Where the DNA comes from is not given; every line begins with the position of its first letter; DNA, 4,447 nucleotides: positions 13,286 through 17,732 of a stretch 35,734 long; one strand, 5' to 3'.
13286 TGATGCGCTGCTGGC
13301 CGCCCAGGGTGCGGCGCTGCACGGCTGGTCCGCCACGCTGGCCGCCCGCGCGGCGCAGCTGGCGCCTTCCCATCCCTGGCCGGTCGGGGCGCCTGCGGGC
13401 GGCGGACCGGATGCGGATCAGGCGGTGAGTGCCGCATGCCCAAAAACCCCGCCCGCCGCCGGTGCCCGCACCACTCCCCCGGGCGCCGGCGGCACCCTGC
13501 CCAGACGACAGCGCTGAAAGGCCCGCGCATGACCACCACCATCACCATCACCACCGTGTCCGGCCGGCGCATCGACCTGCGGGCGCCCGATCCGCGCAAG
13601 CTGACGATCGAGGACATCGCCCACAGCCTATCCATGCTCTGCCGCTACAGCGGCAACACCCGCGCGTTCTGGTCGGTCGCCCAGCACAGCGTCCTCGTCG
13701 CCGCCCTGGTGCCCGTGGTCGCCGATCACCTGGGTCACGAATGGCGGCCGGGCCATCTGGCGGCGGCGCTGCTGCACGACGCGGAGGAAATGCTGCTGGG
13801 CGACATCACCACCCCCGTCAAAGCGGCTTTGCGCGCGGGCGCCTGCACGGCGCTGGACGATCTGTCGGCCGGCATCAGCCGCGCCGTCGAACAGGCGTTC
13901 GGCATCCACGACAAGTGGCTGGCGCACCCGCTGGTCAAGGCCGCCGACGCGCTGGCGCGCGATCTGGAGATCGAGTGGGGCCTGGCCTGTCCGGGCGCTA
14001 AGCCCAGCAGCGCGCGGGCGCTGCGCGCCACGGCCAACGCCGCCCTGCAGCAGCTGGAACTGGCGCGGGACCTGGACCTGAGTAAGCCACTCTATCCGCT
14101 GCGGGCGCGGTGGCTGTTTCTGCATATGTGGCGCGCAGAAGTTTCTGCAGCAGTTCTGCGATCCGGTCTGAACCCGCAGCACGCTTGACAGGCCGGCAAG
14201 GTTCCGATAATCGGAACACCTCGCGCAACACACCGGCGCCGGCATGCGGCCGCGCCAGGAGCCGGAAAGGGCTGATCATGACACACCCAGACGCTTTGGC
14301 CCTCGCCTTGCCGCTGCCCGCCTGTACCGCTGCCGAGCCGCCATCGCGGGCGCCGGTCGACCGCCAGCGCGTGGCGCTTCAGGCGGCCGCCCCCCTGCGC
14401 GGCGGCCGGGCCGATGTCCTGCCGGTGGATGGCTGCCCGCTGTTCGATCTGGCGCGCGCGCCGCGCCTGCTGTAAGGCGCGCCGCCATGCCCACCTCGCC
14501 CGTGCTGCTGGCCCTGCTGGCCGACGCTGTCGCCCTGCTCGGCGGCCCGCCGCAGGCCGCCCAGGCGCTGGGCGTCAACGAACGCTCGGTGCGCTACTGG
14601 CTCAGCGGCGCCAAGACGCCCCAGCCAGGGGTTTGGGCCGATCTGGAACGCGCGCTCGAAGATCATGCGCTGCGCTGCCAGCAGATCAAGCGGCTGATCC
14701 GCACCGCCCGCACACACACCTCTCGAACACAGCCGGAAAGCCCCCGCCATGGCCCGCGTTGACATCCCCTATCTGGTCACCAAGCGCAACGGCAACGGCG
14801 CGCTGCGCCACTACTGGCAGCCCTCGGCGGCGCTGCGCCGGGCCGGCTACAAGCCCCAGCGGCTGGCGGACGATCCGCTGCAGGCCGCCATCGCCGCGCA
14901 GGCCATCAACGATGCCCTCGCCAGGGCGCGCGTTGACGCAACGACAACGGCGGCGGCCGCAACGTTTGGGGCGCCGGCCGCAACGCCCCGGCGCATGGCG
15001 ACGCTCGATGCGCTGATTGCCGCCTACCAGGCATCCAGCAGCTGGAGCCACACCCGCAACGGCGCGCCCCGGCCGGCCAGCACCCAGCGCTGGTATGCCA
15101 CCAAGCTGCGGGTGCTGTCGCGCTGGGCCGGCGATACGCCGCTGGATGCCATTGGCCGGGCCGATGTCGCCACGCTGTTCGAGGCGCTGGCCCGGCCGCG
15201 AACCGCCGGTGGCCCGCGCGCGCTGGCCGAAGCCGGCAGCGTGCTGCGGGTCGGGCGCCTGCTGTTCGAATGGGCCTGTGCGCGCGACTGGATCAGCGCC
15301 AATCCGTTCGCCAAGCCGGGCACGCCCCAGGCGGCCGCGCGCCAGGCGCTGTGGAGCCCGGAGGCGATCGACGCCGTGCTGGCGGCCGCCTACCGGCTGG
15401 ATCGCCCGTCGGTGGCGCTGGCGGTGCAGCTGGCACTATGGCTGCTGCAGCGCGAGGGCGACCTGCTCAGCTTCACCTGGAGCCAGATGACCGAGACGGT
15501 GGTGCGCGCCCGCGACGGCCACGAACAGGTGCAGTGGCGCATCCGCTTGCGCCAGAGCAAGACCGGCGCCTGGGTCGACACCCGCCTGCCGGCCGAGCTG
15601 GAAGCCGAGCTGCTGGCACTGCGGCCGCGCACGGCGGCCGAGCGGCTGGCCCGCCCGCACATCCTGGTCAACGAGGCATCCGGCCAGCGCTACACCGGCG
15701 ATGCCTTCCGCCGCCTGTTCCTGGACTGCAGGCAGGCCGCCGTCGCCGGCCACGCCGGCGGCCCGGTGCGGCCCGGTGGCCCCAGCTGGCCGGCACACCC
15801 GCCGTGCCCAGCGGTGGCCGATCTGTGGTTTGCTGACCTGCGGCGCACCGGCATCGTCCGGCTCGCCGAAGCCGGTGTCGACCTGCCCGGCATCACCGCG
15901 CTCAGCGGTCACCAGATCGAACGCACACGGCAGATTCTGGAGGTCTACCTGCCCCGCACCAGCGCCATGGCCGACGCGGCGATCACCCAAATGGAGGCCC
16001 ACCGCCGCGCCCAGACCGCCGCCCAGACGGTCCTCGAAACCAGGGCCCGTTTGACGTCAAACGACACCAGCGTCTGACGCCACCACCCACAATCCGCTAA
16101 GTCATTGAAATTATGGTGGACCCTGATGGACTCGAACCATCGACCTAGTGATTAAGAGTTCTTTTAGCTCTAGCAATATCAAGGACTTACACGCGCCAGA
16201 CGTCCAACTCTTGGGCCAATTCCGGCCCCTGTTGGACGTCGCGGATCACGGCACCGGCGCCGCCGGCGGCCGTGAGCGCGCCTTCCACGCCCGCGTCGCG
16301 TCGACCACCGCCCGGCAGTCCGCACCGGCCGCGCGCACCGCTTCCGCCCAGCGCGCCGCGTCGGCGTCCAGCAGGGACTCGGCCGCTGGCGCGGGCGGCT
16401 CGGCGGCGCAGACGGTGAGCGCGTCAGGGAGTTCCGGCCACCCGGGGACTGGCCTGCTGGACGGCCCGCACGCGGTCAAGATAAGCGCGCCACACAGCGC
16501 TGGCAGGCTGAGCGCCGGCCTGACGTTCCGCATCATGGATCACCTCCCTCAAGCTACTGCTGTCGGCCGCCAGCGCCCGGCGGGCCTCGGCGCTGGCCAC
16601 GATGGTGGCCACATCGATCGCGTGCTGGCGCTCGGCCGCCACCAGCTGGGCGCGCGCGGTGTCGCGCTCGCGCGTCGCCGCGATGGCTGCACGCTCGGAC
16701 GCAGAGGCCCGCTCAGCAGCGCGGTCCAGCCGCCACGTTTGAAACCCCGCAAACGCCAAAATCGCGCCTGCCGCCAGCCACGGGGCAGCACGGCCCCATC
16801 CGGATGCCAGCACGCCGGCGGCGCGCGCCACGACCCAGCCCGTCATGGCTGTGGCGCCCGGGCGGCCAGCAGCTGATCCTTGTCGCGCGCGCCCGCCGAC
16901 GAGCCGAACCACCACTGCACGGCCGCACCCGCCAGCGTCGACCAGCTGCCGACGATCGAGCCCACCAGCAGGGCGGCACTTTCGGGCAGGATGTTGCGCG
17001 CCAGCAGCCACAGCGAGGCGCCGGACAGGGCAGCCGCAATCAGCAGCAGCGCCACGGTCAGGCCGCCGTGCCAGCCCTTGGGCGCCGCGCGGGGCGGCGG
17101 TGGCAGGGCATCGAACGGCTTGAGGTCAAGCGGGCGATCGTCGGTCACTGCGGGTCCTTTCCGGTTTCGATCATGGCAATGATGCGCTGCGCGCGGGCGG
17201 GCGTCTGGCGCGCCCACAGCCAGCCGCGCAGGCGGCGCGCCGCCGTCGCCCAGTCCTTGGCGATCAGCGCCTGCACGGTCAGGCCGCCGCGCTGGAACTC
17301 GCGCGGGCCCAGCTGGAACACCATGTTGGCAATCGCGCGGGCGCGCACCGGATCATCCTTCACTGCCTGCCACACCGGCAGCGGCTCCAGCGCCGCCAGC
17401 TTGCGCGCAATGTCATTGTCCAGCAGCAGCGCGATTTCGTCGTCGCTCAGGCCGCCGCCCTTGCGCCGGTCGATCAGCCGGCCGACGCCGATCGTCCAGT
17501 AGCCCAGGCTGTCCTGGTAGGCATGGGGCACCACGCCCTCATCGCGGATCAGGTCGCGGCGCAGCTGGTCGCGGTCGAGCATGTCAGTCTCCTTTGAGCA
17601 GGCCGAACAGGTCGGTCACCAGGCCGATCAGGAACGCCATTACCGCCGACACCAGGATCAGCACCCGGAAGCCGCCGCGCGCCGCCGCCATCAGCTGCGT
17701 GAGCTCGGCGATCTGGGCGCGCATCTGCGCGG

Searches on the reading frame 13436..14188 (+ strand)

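Call 9: search_protein_families(library=pfam, proteins=[window:13436-14188:+], max_evalue=0.01)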
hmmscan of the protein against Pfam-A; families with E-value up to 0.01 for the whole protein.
window:13436-14188:+ (250 aa): 2 families
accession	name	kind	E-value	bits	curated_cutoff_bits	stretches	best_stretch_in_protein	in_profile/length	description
PF12917.13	YfbR-like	-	2.2e-06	28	25.9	1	80-131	25-81/182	5'-deoxynucleotidase YfbR-like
PF13023.12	HD_3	-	9e-05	22.9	22.5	1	80-131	22-74/165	HD domain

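Call 10: search_protein_families(library=phrogs, proteins=[window:13436-14188:+], max_evalue=0.01)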
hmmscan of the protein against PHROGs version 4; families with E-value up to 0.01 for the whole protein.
window:13436-14188:+ (250 aa): 6 families
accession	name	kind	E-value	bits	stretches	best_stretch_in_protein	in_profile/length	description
phrog_318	-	other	1.6e-39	137.3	1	25-180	87-224/296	deoxyribonucleoside 5' monophosphate phosphatase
phrog_8467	-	other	2.9e-27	96.6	1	35-172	22-141/195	deoxyribonucleoside 5' monophosphate phosphatase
phrog_20276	-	unknown function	5e-18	66.4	1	38-136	4-91/103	-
phrog_21461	-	other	1.7e-11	44.5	1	38-84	4-50/52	phosphohydrolase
phrog_7076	-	DNA, RNA and nucleotide metabolism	9.6e-10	39.5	1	69-174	16-130/188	dATP triphosphohydrolase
phrog_6047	-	unknown function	0.0032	18.5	1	76-131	28-78/186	-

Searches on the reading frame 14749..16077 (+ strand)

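Call 11: search_protein_families(library=phrogs, proteins=[window:14749-16077:+], max_evalue=0.001)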
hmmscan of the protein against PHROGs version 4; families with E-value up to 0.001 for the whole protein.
window:14749-16077:+ (442 aa): 2 families
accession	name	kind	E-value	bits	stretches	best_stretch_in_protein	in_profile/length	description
phrog_1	-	integration and excision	1.2e-19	72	1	110-427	184-459/611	integrase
phrog_7244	-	integration and excision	1.5e-05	25.4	1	113-285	96-248/263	integrase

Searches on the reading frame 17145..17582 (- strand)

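Call 11: search_protein_families(library=phrogs, proteins=[window:17145-17582:-], max_evalue=0.001)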
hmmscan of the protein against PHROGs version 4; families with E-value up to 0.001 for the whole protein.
window:17145-17582:- (145 aa): 5 families
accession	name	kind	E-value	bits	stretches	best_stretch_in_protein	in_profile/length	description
phrog_7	-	lysis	1e-17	64.6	1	13-121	564-673/873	endolysin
phrog_430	-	tail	6.1e-12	45.8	1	9-141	169-288/868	baseplate hub subunit and tail lysozyme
phrog_13211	-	tail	3.1e-10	39.7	1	21-139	764-884/887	baseplate hub subunit and tail lysozyme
phrog_33534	-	unknown function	1.9e-08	35.2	1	68-142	8-86/94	-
phrog_2083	-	head and packaging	2.6e-07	30.6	1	6-137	762-898/908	internal virion lysozyme motif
